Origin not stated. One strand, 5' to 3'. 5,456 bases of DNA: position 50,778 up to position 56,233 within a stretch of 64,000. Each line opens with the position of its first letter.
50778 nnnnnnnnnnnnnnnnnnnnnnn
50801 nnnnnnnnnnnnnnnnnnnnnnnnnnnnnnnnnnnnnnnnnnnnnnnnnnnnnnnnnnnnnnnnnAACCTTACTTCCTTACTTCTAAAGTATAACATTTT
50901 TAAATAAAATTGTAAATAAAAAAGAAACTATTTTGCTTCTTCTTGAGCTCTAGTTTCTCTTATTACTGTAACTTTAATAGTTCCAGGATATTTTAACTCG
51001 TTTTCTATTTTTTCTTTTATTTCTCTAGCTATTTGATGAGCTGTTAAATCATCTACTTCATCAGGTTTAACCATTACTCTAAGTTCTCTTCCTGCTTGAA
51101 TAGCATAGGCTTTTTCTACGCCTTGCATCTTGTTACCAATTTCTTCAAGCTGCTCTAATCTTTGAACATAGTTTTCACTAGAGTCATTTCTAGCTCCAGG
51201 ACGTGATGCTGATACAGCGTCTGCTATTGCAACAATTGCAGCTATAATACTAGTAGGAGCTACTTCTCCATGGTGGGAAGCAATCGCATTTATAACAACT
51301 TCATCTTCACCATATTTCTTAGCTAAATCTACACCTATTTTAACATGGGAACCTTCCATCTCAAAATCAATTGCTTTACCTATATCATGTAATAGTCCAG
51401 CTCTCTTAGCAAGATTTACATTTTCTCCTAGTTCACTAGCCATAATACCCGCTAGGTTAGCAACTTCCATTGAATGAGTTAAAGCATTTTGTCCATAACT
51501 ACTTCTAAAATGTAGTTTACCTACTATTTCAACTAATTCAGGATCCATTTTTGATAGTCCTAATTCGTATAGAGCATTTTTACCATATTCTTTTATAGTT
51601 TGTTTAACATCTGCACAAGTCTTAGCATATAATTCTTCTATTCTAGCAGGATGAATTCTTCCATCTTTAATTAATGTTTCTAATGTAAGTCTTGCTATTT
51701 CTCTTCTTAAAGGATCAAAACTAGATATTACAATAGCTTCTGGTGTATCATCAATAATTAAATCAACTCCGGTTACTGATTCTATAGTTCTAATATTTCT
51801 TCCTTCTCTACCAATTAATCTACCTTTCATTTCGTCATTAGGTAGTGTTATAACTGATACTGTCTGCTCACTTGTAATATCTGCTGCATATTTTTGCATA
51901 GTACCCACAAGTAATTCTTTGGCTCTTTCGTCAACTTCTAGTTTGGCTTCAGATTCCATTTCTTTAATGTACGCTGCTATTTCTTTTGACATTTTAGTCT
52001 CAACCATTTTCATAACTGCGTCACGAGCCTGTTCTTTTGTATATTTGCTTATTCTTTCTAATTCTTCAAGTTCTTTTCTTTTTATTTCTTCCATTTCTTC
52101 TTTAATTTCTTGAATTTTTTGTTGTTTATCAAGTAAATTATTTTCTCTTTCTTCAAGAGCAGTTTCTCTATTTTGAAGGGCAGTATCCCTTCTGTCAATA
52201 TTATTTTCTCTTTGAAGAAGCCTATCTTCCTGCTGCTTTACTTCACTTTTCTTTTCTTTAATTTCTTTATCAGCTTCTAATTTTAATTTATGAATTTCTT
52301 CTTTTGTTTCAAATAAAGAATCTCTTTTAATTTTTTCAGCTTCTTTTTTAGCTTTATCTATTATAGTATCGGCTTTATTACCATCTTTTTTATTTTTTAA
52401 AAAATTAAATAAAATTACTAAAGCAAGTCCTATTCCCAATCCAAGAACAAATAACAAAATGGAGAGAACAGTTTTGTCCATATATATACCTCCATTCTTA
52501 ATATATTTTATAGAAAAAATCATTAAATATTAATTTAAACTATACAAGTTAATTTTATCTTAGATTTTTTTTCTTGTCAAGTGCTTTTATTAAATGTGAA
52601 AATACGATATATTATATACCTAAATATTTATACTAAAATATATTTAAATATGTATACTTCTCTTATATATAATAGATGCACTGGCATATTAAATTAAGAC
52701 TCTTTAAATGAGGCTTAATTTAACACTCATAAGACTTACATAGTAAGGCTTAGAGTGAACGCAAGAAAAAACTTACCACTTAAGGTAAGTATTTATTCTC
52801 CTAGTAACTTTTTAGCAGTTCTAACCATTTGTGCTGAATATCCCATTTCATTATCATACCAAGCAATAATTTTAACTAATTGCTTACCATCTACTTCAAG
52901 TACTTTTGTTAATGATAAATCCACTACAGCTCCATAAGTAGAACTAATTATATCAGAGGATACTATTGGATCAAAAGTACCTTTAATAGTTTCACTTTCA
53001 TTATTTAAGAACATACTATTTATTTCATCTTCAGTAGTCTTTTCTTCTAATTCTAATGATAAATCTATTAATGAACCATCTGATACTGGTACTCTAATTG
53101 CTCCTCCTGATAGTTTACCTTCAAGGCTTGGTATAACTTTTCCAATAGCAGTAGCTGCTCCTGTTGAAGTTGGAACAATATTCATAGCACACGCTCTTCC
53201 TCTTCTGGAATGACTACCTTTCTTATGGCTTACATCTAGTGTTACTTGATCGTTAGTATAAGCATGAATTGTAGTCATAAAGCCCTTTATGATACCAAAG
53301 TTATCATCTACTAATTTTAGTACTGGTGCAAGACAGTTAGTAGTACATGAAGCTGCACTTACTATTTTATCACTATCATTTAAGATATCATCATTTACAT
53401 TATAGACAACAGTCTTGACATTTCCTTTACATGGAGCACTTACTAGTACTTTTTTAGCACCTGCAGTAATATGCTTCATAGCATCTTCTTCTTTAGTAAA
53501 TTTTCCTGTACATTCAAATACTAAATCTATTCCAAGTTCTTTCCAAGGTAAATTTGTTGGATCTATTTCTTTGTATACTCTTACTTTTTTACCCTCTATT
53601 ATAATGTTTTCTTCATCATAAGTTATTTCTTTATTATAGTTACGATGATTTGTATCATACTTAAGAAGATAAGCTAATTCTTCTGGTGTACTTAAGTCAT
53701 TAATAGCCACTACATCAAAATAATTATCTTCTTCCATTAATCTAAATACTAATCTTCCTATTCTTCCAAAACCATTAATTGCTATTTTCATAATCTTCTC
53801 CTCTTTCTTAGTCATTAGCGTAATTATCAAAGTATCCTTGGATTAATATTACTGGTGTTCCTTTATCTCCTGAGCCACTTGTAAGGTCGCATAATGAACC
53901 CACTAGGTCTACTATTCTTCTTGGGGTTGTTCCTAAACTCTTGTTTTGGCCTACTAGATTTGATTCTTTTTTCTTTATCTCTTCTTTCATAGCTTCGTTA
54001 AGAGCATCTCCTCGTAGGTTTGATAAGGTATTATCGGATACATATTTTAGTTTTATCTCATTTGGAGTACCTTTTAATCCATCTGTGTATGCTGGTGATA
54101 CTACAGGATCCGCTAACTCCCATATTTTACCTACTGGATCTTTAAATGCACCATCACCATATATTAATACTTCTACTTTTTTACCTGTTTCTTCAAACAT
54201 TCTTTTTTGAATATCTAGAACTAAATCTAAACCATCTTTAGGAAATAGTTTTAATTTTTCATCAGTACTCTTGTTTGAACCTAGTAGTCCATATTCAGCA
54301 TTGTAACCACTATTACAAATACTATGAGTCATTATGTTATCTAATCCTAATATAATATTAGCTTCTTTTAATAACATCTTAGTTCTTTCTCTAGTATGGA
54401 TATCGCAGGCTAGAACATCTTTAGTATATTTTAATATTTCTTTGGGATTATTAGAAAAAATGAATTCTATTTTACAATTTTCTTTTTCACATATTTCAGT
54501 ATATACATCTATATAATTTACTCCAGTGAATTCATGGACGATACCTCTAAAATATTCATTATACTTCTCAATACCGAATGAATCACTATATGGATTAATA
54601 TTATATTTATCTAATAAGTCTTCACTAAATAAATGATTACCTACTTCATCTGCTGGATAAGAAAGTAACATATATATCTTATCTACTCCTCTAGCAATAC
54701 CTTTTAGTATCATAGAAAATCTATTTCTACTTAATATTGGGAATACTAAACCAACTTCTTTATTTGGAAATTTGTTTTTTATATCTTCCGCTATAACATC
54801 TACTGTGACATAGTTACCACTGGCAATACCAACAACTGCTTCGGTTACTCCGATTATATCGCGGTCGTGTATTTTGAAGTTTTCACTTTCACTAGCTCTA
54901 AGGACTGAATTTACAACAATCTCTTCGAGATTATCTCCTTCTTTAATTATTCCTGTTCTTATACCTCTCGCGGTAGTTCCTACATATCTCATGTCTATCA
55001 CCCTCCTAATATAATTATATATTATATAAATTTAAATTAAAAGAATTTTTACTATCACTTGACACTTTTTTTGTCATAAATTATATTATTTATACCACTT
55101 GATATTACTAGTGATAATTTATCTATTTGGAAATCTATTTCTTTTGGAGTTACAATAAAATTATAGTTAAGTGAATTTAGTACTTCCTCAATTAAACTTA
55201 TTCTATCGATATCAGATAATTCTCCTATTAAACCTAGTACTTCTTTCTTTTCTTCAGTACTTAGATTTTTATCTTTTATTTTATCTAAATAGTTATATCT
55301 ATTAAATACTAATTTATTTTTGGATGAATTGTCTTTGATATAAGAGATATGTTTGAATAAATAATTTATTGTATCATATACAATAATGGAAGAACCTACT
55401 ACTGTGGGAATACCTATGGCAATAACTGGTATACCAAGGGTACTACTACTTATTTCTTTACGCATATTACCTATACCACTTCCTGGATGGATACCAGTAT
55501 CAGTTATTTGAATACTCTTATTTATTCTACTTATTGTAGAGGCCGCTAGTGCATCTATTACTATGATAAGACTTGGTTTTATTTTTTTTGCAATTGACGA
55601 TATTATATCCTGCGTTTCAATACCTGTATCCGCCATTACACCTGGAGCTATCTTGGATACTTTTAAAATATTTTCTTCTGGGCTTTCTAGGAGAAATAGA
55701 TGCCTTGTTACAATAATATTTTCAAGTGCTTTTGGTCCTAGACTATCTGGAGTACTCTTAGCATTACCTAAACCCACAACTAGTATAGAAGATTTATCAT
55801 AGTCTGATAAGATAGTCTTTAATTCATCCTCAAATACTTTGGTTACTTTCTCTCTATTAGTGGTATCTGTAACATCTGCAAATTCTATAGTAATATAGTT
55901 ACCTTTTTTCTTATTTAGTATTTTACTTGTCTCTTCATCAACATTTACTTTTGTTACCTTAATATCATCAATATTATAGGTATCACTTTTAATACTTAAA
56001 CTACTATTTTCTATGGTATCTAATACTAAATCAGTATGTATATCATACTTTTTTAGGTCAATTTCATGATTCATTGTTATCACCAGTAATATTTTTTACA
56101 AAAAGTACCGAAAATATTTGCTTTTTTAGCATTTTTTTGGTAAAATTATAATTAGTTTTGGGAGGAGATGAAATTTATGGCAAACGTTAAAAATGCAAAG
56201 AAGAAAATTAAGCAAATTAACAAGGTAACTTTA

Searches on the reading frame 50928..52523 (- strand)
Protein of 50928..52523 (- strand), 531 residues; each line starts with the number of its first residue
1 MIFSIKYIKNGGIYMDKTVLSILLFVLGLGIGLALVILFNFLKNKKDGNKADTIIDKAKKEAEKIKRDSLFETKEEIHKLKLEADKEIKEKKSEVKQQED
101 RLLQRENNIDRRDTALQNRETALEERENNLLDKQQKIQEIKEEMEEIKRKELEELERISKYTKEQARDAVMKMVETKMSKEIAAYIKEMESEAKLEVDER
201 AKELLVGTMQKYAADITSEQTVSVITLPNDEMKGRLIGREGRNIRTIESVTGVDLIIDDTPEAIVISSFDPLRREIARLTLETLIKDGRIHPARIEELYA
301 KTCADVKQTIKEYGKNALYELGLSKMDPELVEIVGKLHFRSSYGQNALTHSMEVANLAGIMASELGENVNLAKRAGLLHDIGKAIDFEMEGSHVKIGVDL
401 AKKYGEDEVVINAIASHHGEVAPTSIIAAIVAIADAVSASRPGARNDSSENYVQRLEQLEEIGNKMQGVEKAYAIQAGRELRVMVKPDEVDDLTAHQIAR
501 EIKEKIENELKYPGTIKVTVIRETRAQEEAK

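Call 11: search_protein_families(library=ncbifam, proteins=[window:50928-52523:-])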
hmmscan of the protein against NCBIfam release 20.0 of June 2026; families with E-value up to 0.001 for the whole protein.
window:50928-52523:- (531 aa): 13 families
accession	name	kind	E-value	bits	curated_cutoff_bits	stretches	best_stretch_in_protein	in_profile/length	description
TIGR03319.1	RNase_Y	equivalog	1.1e-214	713.7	454.35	1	20-531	3-514/514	ribonuclease Y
NF000997.0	PRK00106.1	equivalog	1.2e-183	611.5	937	1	48-531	52-535/535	ribonuclease Y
NF009345.0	PRK12705.1-2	equivalog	1.9e-164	547.9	904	1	18-530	3-508/509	hypothetical protein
NF009344.0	PRK12705.1-1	equivalog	9.6e-154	513.1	831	1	59-531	100-572/572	hypothetical protein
NF009347.0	PRK12705.1-4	equivalog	1.2e-92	311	579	1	118-526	55-465/473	hypothetical protein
NF009346.0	PRK12705.1-3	equivalog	1.2e-25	90.3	545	1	264-510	217-464/493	hypothetical protein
TIGR00277.1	HDIG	domain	2.4e-25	88.2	27.6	1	343-420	1-84/84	HDIG domain-containing metalloprotein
NF005519.0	PRK07152.1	equivalog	4.1e-07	29.3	315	1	306-388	170-238/361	nicotinate-nucleotide adenylyltransferase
NF002829.0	PRK03007.1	equivalog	3.5e-06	26.2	385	1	345-383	65-103/425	deoxyguanosinetriphosphate triphosphohydrolase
NF010326.0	PRK13763.1-1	equivalog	6.4e-06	25.9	247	1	230-292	95-153/186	putative RNA-processing protein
NF010328.0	PRK13763.1-3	equivalog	0.00014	21.7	194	1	158-292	36-175/197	putative RNA-processing protein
TIGR03665.1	arCOG04150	hypoth_equivalog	0.00052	19.8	114.2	1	230-291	97-154/173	arCOG04150 universal archaeal KH domain protein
TIGR01596.1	cas3_HD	equivalog_domain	0.00079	19.5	43.45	1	349-384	3-45/178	CRISPR-associated endonuclease Cas3''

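Call 12: find_related_loci(query=window:50928-52523:-, collection=genome_contigs, flank=10000)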
Query window:50928-52523:- (531 aa) in genome_contigs; peptide patterns used: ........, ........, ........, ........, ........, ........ (x = any residue, [..] = any of these).
277 stretches matched a pattern; 122 encode a relative of the query (tblastn E <= 1e-3); the best 80 are kept; 80 distinct loci.
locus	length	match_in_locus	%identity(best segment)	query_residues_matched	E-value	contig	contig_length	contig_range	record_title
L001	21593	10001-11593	100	1-531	0e+0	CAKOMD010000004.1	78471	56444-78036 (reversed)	MAG: uncultured Bacilli bacterium isolate REFINED_METABAT215_TOP10_CONTIGS_1500_ASSEMBLY_K77_MERGED__Nepal_MoBio_Fiber-H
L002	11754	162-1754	99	1-531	0e+0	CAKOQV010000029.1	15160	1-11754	MAG: uncultured Bacilli bacterium isolate REFINED_METABAT215_TOP10_CONTIGS_1500_ASSEMBLY_K77_MERGED__Nepal_MoBio_Fiber-H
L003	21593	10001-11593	99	1-531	0e+0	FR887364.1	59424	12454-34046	Clostridium sp. CAG:302 genomic scaffold, scf40, whole genome shotgun sequence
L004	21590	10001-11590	95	2-531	0e+0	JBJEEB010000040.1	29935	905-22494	MAG: Bacilli bacterium isolate LOHA07_bin.021 NODE_354_length_29935_cov_11.527343, whole genome shotgun sequence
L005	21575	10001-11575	86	7-531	0e+0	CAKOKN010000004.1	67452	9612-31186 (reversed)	MAG: uncultured Bacilli bacterium isolate REFINED_METABAT215_TOP10_CONTIGS_1500_ASSEMBLY_K77_MERGED__Hadza_MoBio_hadza-E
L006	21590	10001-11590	86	2-531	0e+0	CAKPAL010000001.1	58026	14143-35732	MAG: uncultured Bacilli bacterium isolate REFINED_METABAT215_TOP10_CONTIGS_1500_ASSEMBLY_K77_MERGED__Hadza_MoBio_hadza-A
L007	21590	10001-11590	86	1-531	0e+0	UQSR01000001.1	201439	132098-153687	uncultured Tenericutes bacterium isolate UMGS610 genome assembly, contig: NODE_6_length_201439_cov_12.731806, whole geno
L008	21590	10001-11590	85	1-531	0e+0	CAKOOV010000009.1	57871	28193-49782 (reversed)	MAG: uncultured Bacilli bacterium isolate REFINED_METABAT215_TOP10_CONTIGS_1500_ASSEMBLY_K77_MERGED__Hadza_PheChl_Fiber-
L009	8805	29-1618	86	3-531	0e+0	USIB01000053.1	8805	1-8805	uncultured Tenericutes bacterium isolate UMGS1739 genome assembly, contig: NODE_2117_length_8805_cov_8.609143, whole gen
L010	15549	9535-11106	87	8-531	0e+0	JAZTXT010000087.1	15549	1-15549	MAG: Bacilli bacterium isolate T1900045328_YK20190017.MAGScoT_cleanbin_000091 SGB_6491_k141_3028567, whole genome shotgu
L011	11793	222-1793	85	8-531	0e+0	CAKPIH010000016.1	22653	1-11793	MAG: uncultured Bacilli bacterium isolate REFINED_METABAT215_TOP10_CONTIGS_1500_ASSEMBLY_K77_MERGED__Hadza_MoBio_hadza-A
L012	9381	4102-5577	87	40-531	0e+0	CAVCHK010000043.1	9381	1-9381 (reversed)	Paludibacteraceae bacterium isolate G02611-L1_cleanbin_000020 genome assembly, contig: Spades_G02611-L1_contig_2052, who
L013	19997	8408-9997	85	3-531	0e+0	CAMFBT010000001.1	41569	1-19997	MAG: uncultured Tenericutes bacterium isolate SRR15057929_bin.39_metaWRAP_v1.3_MAG genome assembly, contig: ERZ10407480.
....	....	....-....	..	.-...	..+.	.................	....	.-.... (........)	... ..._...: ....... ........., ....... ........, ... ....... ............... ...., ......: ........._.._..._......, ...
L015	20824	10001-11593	84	1-531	0e+0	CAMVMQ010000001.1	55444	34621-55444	MAG TPA_asm: uncultured Bacillales bacterium isolate SRR8387715_bin.84_metaWRAP_v1.3_MAG genome assembly, contig: ERZ142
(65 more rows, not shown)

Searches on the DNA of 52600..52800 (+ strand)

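Call 63: search_dna_similar(query=window:52600-52800:+, collection=plasmids, mode=distant, max_evalue=0.001, max_rows=10)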
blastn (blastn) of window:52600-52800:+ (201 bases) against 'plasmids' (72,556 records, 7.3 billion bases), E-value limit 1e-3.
No match.

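Call 64: search_dna_similar(query=window:52600-52800:+, collection=phages, mode=distant, max_evalue=0.001, max_rows=10)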
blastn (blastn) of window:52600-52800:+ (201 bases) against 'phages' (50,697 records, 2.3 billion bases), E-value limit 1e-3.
No match.
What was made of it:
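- Tried and rejected: Plasmid and phage blastn with the E unit: no match (calls 63, 64).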

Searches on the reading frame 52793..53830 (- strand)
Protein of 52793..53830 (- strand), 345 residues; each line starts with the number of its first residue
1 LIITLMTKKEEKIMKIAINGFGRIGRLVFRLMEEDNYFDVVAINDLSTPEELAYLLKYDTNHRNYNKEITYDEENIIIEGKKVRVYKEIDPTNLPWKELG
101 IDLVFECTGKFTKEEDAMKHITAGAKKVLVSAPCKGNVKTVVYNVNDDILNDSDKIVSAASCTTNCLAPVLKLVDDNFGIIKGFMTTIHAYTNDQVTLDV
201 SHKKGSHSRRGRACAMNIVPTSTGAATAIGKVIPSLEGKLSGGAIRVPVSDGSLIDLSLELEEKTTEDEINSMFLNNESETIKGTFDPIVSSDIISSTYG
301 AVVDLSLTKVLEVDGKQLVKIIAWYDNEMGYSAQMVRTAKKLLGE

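Call 11: search_protein_families(library=ncbifam, proteins=[window:52793-53830:-])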
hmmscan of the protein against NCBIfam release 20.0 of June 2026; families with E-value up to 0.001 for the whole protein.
window:52793-53830:- (345 aa): 13 families
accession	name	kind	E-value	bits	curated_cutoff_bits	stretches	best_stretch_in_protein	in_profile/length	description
TIGR01534.1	GAPDH-I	equivalog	3.8e-125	417.5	367.2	1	15-337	1-330/330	type I glyceraldehyde-3-phosphate dehydrogenase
NF005830.0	PRK07729.1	equivalog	9.8e-114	379.8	546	1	14-338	3-326/343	glyceraldehyde-3-phosphate dehydrogenase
NF005641.0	PRK07403.1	equivalog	1.7e-101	339.8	616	1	14-339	2-329/337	type I glyceraldehyde-3-phosphate dehydrogenase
NF033735.1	G3PDH_Arsen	exception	4.8e-98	328.6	450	1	16-337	1-321/323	ArsJ-associated glyceraldehyde-3-phosphate dehydrogenase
NF011954.0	PRK15425.1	equivalog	9.3e-89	297.7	662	1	14-336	3-323/331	glyceraldehyde-3-phosphate dehydrogenase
NF006139.0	PRK08289.1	equivalog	3e-88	296.5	431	1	8-344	123-471/480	glyceraldehyde-3-phosphate dehydrogenase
NF010058.0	PRK13535.1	equivalog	8.2e-87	291.5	539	1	13-341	2-332/339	erythrose-4-phosphate dehydrogenase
TIGR01532.1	E4PD_g-proteo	equivalog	6.6e-86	288.5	530.55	1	15-336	1-324/325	erythrose-4-phosphate dehydrogenase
NF006512.0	PRK08955.1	equivalog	4.9e-82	275.9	563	1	14-340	3-328/334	glyceraldehyde-3-phosphate dehydrogenase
NF011456.0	PRK14874.1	equivalog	6.6e-07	28.6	223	1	63-187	41-156/346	aspartate-semialdehyde dehydrogenase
NF003251.0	PRK04207.1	equivalog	1e-05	24.8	185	1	14-277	3-245/343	type II glyceraldehyde-3-phosphate dehydrogenase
TIGR01296.1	asd_B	equivalog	0.00011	21.4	324.2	0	99-187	60-152/339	aspartate-semialdehyde dehydrogenase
TIGR00978.1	asd_EA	equivalog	0.00058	19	301.2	0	235-283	222-270/342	aspartate-semialdehyde dehydrogenase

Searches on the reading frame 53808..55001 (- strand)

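Call 51: search_protein_families(library=pfam, proteins=[window:53808-55001:-], max_evalue=0.001)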
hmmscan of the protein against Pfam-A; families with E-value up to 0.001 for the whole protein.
window:53808-55001:- (397 aa): 1 family
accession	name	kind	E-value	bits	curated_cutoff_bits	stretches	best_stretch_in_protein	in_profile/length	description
PF01996.21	F420_ligase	-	1.4e-52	178.8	25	1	13-389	1-218/218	F420-0:Gamma-glutamyl ligase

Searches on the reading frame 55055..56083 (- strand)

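Call 51: search_protein_families(library=pfam, proteins=[window:55055-56083:-], max_evalue=0.001)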
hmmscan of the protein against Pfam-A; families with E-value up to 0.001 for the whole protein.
window:55055-56083:- (342 aa): 2 families
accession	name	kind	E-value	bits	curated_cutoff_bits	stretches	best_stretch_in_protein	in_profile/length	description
PF03418.19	Peptidase_A25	-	8e-96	321.5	27.8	1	31-337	24-342/353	Germination protease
PF06866.16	DUF1256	-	1.9e-06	27.9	27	1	76-207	5-122/164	Protein of unknown function (DUF1256)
